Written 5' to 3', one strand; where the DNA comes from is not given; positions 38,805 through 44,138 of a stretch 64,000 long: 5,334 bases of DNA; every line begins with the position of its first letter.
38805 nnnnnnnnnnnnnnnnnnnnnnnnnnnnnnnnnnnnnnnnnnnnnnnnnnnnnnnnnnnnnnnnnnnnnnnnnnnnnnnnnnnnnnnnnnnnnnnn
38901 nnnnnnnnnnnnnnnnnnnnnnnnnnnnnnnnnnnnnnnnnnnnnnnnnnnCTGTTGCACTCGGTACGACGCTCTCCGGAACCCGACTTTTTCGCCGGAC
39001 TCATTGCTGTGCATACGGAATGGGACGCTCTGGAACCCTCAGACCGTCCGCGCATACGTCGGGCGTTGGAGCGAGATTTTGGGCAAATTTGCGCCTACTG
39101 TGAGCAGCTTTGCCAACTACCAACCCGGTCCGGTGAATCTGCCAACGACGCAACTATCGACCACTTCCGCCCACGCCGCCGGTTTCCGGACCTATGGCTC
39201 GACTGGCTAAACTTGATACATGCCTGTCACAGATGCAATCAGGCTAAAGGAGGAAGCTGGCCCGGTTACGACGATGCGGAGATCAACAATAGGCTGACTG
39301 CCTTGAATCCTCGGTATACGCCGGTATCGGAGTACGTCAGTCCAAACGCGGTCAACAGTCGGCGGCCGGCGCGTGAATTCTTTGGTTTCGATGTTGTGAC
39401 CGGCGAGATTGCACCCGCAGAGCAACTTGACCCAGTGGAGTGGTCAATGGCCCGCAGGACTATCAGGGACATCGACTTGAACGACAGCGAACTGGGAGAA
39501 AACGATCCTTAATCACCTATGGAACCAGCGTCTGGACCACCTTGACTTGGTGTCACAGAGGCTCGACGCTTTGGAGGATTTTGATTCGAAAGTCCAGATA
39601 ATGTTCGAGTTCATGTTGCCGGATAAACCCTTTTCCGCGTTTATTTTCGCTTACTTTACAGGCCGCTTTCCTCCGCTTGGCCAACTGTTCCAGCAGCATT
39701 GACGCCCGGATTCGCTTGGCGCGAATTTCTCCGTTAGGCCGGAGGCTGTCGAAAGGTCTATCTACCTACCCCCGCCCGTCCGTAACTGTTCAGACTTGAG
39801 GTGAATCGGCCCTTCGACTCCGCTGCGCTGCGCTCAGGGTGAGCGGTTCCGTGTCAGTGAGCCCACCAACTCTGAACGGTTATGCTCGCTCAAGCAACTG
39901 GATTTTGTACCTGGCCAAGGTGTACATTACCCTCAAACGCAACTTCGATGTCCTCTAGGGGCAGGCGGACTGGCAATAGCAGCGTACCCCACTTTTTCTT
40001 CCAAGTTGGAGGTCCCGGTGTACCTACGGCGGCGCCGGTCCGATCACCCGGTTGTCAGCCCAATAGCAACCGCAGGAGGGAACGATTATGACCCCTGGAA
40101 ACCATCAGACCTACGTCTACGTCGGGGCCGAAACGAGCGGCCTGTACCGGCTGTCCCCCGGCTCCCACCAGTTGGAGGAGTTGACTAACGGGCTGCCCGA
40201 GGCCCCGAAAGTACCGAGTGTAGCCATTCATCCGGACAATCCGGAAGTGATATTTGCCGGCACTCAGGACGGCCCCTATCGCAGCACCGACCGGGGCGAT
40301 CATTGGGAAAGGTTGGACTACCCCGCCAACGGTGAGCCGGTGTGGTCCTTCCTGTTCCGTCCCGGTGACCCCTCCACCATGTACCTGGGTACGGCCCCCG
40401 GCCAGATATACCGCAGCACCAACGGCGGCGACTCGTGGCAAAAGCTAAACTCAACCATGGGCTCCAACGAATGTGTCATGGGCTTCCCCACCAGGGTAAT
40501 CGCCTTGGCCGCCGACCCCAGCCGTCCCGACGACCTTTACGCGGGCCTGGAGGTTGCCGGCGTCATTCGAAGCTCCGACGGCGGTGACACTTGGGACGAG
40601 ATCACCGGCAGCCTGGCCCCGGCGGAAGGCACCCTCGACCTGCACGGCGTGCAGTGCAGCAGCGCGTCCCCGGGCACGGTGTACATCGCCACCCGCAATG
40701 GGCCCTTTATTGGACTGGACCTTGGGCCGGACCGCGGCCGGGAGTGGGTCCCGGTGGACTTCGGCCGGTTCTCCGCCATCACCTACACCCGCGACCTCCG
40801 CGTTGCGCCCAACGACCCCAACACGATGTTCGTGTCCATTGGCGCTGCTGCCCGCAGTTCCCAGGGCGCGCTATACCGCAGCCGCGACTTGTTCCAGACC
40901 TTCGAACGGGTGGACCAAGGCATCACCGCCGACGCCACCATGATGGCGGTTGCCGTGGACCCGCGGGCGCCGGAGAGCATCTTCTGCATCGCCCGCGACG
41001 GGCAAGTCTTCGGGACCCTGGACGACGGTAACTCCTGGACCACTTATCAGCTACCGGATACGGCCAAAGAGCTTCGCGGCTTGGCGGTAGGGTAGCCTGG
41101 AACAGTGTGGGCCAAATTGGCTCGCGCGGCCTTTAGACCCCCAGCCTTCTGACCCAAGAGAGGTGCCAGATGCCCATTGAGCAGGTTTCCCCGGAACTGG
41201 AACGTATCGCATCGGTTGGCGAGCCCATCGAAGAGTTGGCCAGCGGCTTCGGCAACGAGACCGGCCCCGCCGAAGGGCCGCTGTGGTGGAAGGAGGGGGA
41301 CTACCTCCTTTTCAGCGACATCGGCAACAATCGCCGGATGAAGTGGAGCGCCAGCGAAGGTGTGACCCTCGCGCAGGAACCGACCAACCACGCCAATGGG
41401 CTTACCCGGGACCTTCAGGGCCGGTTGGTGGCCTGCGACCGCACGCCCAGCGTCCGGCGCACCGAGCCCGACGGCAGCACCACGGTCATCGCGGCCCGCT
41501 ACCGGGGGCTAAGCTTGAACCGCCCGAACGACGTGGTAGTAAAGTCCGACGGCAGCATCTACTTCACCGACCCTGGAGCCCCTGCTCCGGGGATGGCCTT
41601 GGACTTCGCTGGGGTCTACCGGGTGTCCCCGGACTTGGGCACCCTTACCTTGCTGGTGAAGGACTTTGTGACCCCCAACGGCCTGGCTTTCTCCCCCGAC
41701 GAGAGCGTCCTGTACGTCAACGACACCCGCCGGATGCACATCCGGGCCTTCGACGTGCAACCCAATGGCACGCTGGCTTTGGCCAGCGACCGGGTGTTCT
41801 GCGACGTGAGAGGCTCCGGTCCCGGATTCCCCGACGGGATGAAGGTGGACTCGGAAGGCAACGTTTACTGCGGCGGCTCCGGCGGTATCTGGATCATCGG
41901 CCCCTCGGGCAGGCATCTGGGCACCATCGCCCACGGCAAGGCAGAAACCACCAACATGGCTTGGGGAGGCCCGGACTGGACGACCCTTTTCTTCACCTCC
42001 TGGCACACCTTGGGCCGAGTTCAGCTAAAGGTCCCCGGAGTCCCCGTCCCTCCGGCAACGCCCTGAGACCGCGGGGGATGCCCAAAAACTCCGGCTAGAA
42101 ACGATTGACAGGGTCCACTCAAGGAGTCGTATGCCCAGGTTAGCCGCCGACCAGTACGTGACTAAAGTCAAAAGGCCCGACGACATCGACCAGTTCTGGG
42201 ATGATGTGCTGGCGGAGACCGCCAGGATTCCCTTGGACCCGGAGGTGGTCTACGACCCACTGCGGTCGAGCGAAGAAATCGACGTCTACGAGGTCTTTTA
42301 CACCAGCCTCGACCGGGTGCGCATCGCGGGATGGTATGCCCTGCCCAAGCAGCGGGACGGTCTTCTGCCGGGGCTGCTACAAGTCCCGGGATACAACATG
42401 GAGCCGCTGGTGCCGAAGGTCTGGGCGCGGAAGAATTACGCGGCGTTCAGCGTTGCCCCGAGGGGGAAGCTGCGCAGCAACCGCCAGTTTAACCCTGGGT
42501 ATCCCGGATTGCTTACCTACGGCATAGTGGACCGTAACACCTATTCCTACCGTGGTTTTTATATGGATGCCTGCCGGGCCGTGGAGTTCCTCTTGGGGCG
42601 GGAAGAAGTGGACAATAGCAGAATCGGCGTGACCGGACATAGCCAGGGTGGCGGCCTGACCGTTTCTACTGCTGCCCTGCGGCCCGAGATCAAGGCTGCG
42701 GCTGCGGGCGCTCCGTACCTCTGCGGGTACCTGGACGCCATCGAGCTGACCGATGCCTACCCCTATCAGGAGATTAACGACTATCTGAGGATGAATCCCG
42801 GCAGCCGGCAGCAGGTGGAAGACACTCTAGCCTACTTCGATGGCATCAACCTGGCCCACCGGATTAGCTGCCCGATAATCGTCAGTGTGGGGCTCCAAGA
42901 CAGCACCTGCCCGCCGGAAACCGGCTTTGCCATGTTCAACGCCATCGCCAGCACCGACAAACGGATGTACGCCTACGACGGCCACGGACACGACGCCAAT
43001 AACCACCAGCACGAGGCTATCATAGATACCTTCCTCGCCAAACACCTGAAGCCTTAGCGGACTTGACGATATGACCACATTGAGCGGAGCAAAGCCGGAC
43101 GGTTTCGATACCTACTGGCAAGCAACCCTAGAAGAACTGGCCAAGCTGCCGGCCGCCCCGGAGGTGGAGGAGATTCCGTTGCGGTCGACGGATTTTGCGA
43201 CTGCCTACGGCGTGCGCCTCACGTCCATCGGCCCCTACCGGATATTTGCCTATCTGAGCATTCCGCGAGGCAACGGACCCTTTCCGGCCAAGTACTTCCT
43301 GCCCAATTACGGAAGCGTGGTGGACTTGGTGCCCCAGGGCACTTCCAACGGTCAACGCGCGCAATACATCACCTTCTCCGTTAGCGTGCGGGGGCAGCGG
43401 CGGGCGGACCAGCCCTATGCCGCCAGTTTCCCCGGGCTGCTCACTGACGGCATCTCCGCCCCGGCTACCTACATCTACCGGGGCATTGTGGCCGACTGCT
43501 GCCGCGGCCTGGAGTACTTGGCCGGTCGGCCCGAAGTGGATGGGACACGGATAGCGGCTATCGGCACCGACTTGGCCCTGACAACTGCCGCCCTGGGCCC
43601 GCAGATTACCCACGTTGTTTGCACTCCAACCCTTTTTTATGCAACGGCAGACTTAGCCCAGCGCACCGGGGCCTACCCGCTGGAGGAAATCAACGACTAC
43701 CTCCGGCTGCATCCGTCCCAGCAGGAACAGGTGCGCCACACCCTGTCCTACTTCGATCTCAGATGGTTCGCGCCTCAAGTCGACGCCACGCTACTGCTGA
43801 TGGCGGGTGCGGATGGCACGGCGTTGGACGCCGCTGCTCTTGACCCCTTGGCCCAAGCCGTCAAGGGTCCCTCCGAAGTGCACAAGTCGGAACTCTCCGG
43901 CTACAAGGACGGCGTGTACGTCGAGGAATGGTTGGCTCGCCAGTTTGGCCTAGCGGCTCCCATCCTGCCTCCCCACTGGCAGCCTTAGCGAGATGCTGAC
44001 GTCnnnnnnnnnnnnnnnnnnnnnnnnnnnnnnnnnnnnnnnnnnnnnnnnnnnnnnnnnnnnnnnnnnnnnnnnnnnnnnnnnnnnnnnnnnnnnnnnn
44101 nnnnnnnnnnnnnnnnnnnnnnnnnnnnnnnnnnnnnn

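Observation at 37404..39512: Septu-like ptuA/ptuB pair diverging from a DUF45 peptidase/membrane-protein pair, with a palindrome-embedded promoter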

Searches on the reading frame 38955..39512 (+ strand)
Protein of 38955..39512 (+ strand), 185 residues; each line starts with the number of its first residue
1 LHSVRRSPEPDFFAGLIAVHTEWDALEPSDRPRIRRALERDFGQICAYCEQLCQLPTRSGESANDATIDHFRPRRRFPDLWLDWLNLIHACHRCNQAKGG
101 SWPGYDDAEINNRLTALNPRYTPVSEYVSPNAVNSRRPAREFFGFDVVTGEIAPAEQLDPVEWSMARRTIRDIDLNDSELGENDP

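Call 3: search_protein_families(library=padloc, proteins=[window:38955-39512:+], max_evalue=0.01)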
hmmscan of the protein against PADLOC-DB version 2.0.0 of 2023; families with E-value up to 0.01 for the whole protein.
window:38955-39512:+ (185 aa): 73 families (the best 25 are shown)
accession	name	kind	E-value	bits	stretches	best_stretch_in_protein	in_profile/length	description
PDLC02924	HNH_I-A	-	5.2e-20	70.3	1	1-180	1-147/198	-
PDLC00324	PtuB1|PtuB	-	3.5e-19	67.4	1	1-180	1-154/209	Unknown function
PDLC00358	PtuB1|PtuB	-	9.2e-17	59.4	1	1-178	1-153/215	Unknown function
PDLC00332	PtuB1|PtuB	-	5.4e-16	57.1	1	1-182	1-158/212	Unknown function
PDLC00326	PtuB1|PtuB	-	2.4e-15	55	1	1-182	1-157/197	Unknown function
PDLC00351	PtuB1|PtuB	-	6.2e-15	53.8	1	44-101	57-108/195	Unknown function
PDLC00334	PtuB1|PtuB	-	6.2e-15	53.7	1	5-95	6-91/222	Unknown function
PDLC00337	PtuB1|PtuB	-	8.8e-14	49.9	1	31-105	44-111/216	Unknown function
PDLC00349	PtuB1|PtuB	-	3.8e-13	48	1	3-180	3-189/260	Unknown function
PDLC00342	PtuB1|PtuB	-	3.6e-12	44.2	1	33-99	37-97/247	Unknown function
PDLC00315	PtuB1|PtuB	-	4.3e-12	44.3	1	35-106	22-77/227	Unknown function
PDLC00348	PtuB1|PtuB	-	2.8e-11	41.3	1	34-111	43-113/198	Unknown function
PDLC00292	PtuA1|PtuA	-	7.1e-11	39.2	1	31-105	46-125/726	AAA ATPase domain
PDLC00340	PtuB1|PtuB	-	7.3e-11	40.1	1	44-179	67-193/268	Unknown function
PDLC00322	PtuB1|PtuB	-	1.4e-10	39.4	1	1-98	1-93/215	Unknown function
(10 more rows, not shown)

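Call 4: search_protein_families(library=pfam, proteins=[window:38955-39512:+], max_evalue=0.01)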
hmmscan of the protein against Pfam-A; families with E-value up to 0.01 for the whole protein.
window:38955-39512:+ (185 aa): 1 family
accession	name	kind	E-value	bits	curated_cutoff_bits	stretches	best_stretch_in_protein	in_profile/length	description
PF01844.29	HNH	-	7.6e-07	29.6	21.4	1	46-99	1-45/47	HNH endonuclease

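Call 5: search_protein_families(library=ncbifam, proteins=[window:38955-39512:+], max_evalue=0.01)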
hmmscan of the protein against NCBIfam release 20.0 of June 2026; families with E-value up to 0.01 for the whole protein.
window:38955-39512:+ (185 aa): 2 families
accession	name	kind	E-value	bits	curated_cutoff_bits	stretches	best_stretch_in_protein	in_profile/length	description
NF041761.1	PtuB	equivalog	1.3e-18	67.7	150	1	1-180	1-166/218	retron Ec78 anti-phage system effector HNH endonuclease PtuB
TIGR02646.1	TIGR02646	subfamily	4.6e-17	62.4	52.15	1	21-180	2-140/144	retron system putative HNH endonuclease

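Call 48: find_homologous_proteins(query=window:38955-39512:+, max_evalue=0.00001)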
Query window:38955-39512:+ (185 aa): 263 proteins with E <= 0.00001 among 373 candidates; the best 120 are listed.
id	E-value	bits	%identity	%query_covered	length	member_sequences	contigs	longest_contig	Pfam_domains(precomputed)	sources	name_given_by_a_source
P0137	2.4e-112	392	99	90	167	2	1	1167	PF01844.30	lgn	-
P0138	7.9e-87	308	73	100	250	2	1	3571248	PF01844.30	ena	-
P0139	1.8e-83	297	73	100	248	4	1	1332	PF01844.30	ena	-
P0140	3.7e-83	296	71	99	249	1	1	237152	PF01844.30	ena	-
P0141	2.7e-82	294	68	99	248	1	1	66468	PF01844.30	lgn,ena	-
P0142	1.3e-81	291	72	99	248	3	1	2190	PF01844.30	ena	-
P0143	2.1e-80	287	65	100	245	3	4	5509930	PF01844.30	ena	-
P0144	5.0e-79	283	68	99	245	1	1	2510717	PF01844.30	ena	-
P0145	5.4e-79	283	65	100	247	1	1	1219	PF01844.30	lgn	-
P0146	7.6e-79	282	66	99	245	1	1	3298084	PF01844.30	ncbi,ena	-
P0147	1.4e-78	281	69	100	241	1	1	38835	PF01844.30,PF14279.13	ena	-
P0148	7.1e-78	279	65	99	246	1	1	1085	PF01844.30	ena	-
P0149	7.4e-78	279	68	99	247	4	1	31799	PF01844.30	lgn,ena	-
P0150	1.9e-77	278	68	100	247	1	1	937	PF01844.30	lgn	-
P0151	2.5e-77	277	65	100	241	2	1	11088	PF01844.30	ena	-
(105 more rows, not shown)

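Call 50: find_encoding_contigs(protein=P0137, flank=2000, max_places=4)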
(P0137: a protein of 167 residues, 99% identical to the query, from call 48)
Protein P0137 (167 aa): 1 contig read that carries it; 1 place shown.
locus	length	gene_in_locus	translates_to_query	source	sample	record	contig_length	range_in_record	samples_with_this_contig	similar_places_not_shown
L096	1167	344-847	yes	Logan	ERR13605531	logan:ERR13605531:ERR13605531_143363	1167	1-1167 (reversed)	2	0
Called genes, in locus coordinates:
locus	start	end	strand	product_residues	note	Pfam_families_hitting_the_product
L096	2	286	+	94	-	?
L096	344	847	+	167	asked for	PF01844:HNH (weak)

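Call 61: predict_structure(alignment_id=A5)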
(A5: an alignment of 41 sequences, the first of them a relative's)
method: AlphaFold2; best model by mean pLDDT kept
length: 248 residues; sequences in the alignment: 41
mean_pLDDT: 89.9   pTM: 0.86
mean pLDDT of the five models: 89.9, 78.3, 76.6, 74.5, 61.0
residues with pLDDT >= 90: 177; 70-90: 60; 50-70: 9; < 50: 2
segments of 3 or more residues with pLDDT < 50: none
pLDDT, mean of each block of 10 residues (from residue 1): 91 97 95 95 93 79 86 92 95 82 88 94 93 79 93 93 95 89 85 96 94 93 91 90 64
secondary structure, 60 per line:
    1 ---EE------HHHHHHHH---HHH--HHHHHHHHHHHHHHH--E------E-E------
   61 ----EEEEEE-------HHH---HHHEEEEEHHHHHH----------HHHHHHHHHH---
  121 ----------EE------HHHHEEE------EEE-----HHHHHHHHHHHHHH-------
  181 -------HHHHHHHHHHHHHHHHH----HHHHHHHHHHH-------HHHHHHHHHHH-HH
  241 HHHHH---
elements in order: H12-19 H28-42 E65-70 E87-91 H92-97 H108-117 H139-142 E143-145 E152-154 H160-173 H188-204 H209-219 H227-237 H239-245

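Call 64: fold_search(model_id=the predicted structure, library=pdb)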
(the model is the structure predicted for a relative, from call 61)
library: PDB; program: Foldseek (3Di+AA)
matches with E <= 10: 86; with E <= 0.001: 11
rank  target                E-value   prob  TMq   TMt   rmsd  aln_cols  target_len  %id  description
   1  9nnb_J                1.2e-08  1.00  0.57  0.66   6.6       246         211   22  Cryo-EM structure of the Retron Ec78 complex, PtuA:PtuB:RT (4:2:1) (released 2025-10-08)
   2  9n69_F                5.7e-08  1.00  0.65  0.71   5.1       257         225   22  Structure of the retron IA complex with HNH nuclease in the "down" orientation (released 2025-04-23)
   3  9u9y_H                1.2e-07  1.00  0.57  0.67   5.1       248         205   23  Cryo-EM structure of retron Ec78 effector complex (released 2025-12-10)
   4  9vhl_F                1.2e-07  1.00  0.55  0.65   5.4       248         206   22  cryoEM structure of retron-Eco7 complex (form II) (released 2026-01-07)
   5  9n6b_F                1.4e-07  1.00  0.61  0.67   5.8       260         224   22  Structure of the retron IA complex with HNH nuclease in the "up" orientation (released 2025-04-23)
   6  9l7p_H                1.6e-07  1.00  0.51  0.58   7.1       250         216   21  Cryo-EM structure of retron Ec78 system complex (released 2025-12-10)
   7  9nnh_K                2.3e-07  1.00  0.55  0.64   6.5       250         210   22  Cryo-EM structure of the Retron Ec78 complex, PtuA:PtuB:RT (4:2:2) (released 2025-10-08)
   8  9e90_B                5.9e-07  1.00  0.60  0.57   7.2       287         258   16  Ec83 Retron PtuA/PtuB (2-1) complex bound to ATP (released 2025-07-02)
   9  9vh1_F                8.9e-07  1.00  0.57  0.66   5.0       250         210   23  cryoEM structure of ptuA-ptuB complex in Retron-Eco7 anti-phage system (released 2025-12-03)
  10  9e8z_B                2.9e-06  1.00  0.60  0.60   7.4       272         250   17  4-component structure of retron Ec83 (released 2025-07-02)
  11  8eea_G                2.8e-05  1.00  0.59  0.62   6.5       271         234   17  Structure of E.coli Septu (PtuAB) complex (released 2023-12-27)
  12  8d2k_A                1.6e-01  0.28  0.22  0.06  19.7       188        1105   20  Structure of Acidothermus cellulolyticus Cas9 ternary complex (Cleavage Intermediate 2) (released 2023-12-20)
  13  9o4a_C                1.9e-01  0.82  0.42  0.55   8.3       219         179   16  Ec83 Retron PtuAB mutant complex (released 2025-07-02)
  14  8f43                  3.2e-01  0.91  0.22  0.46   3.3        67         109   22  HNH Nuclease Domain from G. stearothermophilus Cas9, K597A mutant (released 2022-12-21)
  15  9j1y_A                5.3e-01  0.72  0.25  0.41   7.5        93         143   20  Crystal structure of Nme1Cas9 HNH domain bound to anti-CRISPR AcrIIC1Boe. (released 2026-03-04)
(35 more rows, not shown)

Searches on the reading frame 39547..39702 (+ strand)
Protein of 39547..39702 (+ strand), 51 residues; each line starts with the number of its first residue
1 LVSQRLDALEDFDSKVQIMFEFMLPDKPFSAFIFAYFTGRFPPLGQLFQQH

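Call 73: search_protein_families(library=padloc, proteins=[window:39547-39702:+], max_evalue=0.01)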
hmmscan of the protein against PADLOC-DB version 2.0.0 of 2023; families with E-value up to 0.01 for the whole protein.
window:39547-39702:+ (51 aa): 0 families

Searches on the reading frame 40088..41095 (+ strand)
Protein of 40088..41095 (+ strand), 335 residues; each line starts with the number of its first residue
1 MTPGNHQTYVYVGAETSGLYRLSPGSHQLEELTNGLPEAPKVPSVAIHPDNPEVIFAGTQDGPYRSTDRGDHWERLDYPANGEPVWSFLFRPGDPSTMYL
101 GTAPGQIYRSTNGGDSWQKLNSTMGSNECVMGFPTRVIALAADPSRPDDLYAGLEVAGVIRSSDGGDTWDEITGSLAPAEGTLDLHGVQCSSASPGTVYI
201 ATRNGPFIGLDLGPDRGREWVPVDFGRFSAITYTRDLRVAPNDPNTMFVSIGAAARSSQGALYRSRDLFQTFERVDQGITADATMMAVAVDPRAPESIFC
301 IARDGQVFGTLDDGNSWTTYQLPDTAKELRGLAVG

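Call 9: search_protein_families(library=pfam, proteins=[window:40088-41095:+], max_evalue=0.001)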
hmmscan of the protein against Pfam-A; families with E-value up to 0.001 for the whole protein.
window:40088-41095:+ (335 aa): 2 families
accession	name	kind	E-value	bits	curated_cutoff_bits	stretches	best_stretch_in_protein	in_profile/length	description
PF15902.12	Sortilin-Vps10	-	2.6e-18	66.5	33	3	64-124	4-64/446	Sortilin, neurotensin receptor 3,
PF14870.12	PSII_BNR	-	6.7e-05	22.7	27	0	64-125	85-146/303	Photosynthesis system II assembly factor YCF48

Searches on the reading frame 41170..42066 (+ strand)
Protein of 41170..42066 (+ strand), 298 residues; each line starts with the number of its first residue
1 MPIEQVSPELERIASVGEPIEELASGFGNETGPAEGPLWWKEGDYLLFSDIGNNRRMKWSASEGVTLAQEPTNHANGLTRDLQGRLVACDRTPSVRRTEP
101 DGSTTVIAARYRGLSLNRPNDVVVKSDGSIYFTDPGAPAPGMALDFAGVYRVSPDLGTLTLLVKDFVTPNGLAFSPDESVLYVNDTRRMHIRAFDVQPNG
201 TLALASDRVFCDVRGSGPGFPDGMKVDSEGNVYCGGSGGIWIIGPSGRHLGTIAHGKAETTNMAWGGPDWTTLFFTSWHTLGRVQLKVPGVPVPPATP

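Call 9: search_protein_families(library=pfam, proteins=[window:41170-42066:+], max_evalue=0.001)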
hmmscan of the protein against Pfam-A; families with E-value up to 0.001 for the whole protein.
window:41170-42066:+ (298 aa): 1 family
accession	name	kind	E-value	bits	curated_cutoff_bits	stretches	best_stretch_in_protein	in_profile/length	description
PF08450.18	SGL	-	2e-49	168.9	26.3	1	34-278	2-245/246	SMP-30/Gluconolactonase/LRE-like region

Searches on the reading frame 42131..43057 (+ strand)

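Call 9: search_protein_families(library=pfam, proteins=[window:42131-43057:+], max_evalue=0.001)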
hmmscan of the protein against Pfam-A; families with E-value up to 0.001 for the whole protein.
window:42131-43057:+ (308 aa): 8 families
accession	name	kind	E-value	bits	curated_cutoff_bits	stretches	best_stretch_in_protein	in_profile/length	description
PF05448.18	AXE1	-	5.7e-70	236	21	1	7-302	12-318/321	Acetyl xylan esterase (AXE1)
PF00326.27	Peptidase_S9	-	1.1e-13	51.6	22.6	1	145-305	46-209/213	Prolyl oligopeptidase family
PF12146.15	Hydrolase_4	-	5.8e-08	32.8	27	1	241-289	186-234/239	Serine aminopeptidase, S33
PF12740.14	PETase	-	7.8e-07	29.2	28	1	158-196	120-158/263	PET hydrolase-like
PF01738.24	DLH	-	2.6e-06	27.6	21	0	149-192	83-126/217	Dienelactone hydrolase family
PF08840.17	BAAT_C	-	0.00049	20.7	20.9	0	150-190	9-49/210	BAAT / Acyl-CoA thioester hydrolase C terminal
PF07859.19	Abhydrolase_3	-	0.00082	19.6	25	0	143-249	48-157/210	alpha/beta hydrolase fold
PF00561.26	Abhydrolase_1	-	0.00099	19.3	25.8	0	145-217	52-114/245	alpha/beta hydrolase fold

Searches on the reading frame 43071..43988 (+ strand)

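Call 9: search_protein_families(library=pfam, proteins=[window:43071-43988:+], max_evalue=0.001)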
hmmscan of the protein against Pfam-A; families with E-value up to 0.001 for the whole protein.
window:43071-43988:+ (305 aa): 1 family
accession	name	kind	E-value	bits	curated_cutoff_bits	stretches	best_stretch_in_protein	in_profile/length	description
PF05448.18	AXE1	-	2.5e-27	95.9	21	1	7-246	19-271/321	Acetyl xylan esterase (AXE1)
